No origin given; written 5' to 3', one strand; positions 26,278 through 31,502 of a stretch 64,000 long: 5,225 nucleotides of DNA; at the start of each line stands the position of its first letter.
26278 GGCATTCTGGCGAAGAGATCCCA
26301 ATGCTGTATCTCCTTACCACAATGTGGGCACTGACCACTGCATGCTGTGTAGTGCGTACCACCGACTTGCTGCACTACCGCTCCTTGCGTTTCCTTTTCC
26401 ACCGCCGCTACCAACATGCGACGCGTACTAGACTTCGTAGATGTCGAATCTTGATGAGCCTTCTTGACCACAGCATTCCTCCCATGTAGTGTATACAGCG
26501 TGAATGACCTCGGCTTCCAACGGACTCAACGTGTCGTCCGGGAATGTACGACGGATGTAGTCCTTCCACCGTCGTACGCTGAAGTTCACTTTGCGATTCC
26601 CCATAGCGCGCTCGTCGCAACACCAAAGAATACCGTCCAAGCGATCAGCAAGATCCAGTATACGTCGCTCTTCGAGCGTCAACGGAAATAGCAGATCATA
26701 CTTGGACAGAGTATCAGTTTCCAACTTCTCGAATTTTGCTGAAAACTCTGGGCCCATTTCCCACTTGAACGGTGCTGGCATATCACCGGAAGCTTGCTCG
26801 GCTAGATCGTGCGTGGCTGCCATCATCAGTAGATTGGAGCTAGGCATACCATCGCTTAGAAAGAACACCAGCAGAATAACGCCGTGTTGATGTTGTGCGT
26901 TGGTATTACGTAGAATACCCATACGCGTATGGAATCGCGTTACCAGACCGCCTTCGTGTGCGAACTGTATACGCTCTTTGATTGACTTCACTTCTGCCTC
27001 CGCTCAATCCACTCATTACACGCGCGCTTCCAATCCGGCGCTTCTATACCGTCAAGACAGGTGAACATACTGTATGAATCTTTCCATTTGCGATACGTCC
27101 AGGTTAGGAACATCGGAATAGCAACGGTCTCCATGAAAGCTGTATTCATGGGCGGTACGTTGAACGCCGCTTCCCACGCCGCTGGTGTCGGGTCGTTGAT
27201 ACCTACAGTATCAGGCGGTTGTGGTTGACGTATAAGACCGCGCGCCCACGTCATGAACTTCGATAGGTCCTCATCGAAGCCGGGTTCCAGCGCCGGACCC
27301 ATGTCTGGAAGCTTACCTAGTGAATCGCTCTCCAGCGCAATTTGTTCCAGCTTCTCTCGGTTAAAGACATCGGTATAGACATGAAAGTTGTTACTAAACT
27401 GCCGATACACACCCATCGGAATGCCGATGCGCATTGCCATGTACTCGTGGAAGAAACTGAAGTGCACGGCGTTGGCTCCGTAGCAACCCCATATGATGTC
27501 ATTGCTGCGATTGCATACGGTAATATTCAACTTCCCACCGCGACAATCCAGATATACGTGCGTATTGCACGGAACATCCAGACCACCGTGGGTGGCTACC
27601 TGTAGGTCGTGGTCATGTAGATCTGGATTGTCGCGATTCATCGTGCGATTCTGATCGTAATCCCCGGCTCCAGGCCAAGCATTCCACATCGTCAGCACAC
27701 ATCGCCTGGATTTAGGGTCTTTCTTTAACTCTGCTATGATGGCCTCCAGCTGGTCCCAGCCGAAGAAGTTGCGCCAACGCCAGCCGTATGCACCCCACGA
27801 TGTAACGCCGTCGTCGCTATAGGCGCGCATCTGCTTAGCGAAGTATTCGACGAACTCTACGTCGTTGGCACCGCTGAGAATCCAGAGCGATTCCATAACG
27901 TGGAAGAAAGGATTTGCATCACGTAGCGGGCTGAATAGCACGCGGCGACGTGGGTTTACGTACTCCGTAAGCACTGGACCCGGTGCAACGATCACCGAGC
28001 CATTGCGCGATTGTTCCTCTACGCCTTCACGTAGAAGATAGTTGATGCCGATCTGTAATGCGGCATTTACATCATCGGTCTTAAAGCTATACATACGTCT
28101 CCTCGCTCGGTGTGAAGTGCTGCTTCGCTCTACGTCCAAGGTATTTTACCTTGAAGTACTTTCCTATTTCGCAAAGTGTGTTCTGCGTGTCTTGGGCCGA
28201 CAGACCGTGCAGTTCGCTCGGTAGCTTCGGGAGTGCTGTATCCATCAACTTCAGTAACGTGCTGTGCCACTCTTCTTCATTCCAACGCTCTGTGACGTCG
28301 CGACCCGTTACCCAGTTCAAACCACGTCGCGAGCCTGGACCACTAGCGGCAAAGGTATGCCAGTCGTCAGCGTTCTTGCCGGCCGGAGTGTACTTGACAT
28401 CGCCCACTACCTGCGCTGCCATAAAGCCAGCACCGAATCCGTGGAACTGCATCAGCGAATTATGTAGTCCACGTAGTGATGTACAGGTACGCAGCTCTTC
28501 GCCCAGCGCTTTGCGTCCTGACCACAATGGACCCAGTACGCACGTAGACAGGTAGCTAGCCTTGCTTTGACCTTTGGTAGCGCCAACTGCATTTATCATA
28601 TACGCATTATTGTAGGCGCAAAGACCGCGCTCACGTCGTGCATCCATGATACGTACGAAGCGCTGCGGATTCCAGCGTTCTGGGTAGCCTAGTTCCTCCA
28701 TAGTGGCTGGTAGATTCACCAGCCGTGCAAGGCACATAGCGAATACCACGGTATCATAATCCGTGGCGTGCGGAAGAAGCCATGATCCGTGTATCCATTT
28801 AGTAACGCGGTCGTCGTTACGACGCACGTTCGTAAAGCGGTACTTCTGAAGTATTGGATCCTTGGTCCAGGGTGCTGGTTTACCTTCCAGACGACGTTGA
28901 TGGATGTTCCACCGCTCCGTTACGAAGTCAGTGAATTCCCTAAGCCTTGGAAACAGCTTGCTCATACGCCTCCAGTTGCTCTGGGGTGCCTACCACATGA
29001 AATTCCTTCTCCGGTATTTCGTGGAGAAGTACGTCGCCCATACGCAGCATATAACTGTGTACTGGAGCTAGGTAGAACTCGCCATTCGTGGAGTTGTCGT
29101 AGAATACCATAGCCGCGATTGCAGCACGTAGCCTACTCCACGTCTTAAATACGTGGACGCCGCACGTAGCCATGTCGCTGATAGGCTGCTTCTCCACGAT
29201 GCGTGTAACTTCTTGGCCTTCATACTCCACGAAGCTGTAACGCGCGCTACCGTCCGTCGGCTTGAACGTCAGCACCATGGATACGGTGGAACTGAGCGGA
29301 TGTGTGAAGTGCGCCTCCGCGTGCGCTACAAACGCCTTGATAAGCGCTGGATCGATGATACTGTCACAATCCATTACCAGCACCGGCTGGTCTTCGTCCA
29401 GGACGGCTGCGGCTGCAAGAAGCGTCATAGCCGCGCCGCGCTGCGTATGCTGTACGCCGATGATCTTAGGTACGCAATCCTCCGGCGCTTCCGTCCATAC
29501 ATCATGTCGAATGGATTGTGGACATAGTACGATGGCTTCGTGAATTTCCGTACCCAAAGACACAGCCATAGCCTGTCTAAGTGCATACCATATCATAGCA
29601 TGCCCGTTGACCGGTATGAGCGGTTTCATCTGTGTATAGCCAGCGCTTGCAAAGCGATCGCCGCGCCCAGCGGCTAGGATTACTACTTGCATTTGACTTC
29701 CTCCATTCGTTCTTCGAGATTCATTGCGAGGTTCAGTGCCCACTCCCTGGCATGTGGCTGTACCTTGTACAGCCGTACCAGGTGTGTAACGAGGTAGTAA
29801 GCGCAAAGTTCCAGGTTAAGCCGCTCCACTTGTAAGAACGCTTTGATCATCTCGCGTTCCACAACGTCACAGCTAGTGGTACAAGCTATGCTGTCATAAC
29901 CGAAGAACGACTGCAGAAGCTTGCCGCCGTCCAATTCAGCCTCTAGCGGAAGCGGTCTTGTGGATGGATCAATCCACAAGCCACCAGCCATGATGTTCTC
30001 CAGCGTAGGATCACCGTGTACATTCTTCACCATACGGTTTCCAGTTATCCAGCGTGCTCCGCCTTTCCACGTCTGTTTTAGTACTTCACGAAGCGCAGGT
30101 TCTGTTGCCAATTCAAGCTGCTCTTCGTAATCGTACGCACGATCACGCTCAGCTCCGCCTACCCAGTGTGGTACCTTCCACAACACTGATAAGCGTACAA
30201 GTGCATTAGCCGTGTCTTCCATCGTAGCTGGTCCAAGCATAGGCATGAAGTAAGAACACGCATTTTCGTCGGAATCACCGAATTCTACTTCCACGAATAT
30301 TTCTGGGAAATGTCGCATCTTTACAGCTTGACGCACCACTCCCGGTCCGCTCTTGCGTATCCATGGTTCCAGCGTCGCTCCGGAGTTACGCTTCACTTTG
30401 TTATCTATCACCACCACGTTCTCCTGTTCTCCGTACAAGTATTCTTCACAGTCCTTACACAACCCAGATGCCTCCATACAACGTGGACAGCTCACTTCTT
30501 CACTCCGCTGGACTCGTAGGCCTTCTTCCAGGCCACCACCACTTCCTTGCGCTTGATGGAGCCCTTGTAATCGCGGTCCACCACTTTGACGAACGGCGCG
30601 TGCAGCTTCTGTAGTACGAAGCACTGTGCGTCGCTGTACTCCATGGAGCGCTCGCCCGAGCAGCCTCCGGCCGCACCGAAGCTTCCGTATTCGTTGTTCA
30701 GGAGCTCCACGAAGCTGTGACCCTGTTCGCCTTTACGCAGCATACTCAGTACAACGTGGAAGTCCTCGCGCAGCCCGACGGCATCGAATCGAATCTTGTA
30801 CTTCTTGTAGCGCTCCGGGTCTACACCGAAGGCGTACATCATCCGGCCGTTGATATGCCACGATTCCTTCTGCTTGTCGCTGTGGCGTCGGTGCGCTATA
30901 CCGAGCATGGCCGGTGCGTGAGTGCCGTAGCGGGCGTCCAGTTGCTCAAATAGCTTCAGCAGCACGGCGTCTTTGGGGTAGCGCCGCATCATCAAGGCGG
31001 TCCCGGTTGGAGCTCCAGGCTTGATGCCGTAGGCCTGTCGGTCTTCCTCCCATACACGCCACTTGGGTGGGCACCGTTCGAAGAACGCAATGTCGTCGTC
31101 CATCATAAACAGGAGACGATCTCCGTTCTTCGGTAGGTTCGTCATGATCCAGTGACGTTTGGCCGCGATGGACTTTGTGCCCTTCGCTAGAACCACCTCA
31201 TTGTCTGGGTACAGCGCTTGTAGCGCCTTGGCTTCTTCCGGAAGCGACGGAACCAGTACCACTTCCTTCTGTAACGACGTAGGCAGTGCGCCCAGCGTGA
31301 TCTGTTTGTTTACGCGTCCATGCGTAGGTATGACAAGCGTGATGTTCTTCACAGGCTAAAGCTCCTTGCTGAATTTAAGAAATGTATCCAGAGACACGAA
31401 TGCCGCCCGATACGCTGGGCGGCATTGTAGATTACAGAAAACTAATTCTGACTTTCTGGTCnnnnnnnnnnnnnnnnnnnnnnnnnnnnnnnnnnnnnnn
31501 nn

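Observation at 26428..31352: Candidate thymidine hypermodification/glycosylation gene cluster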

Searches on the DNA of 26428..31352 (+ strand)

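Call 5: search_dna_similar(query=window:26428-31352:+, collection=phages, mode=near, max_rows=20)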
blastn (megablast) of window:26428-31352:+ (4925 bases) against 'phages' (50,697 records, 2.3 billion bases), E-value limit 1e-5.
No match.
